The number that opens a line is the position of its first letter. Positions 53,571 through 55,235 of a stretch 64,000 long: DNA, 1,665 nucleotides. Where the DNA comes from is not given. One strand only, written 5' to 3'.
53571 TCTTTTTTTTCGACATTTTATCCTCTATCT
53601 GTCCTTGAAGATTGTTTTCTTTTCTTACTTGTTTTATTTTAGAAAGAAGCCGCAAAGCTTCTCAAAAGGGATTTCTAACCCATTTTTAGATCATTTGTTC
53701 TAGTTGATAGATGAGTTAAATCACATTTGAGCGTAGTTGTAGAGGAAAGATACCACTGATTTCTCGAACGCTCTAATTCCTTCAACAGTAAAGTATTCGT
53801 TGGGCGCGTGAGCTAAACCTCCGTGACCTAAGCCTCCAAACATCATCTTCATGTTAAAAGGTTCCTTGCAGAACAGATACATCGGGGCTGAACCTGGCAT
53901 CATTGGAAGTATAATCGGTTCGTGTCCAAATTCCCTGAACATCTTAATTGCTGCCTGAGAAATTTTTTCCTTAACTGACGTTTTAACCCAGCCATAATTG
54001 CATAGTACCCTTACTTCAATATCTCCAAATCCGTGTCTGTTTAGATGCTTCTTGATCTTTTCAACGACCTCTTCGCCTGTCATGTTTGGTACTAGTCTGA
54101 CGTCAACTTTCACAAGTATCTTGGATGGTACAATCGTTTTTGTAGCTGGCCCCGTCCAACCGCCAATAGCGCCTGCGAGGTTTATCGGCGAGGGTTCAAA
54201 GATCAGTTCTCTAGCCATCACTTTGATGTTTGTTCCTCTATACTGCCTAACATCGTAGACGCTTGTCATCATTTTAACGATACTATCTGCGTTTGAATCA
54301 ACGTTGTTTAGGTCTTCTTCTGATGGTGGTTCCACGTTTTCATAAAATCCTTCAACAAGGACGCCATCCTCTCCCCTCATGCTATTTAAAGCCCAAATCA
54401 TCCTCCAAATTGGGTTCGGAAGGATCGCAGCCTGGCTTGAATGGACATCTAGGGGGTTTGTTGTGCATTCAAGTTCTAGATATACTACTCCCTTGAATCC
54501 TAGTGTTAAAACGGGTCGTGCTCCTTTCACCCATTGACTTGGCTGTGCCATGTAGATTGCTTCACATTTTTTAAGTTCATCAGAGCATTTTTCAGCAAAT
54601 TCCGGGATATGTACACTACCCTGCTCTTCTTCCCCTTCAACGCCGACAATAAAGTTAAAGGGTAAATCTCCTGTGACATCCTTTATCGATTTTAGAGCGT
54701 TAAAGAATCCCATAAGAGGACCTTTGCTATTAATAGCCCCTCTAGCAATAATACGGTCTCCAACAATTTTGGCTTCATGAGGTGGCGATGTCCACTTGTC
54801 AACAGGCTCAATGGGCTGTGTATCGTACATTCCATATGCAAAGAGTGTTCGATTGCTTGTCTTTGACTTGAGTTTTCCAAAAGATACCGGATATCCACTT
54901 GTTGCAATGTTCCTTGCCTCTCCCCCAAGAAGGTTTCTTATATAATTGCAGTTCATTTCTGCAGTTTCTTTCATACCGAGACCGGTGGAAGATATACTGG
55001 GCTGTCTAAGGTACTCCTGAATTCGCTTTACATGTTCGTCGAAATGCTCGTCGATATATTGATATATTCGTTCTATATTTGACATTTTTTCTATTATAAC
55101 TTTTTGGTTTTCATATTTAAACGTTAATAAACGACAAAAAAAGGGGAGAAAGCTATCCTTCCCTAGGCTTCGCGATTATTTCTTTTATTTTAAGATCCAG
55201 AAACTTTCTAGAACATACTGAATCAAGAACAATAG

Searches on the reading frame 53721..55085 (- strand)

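Call 56: search_protein_families(library=pfam, proteins=[window:53721-55085:-], max_evalue=0.001)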
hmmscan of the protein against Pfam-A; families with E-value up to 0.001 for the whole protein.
window:53721-55085:- (454 aa): 2 families
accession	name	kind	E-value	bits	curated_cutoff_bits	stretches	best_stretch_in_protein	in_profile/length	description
PF01546.33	Peptidase_M20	-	1.3e-20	74.6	24.6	1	87-447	6-203/206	Peptidase family M20/M25/M40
PF07687.19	M20_dimer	-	7.5e-08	32.7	21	1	207-352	11-103/107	Peptidase dimerisation domain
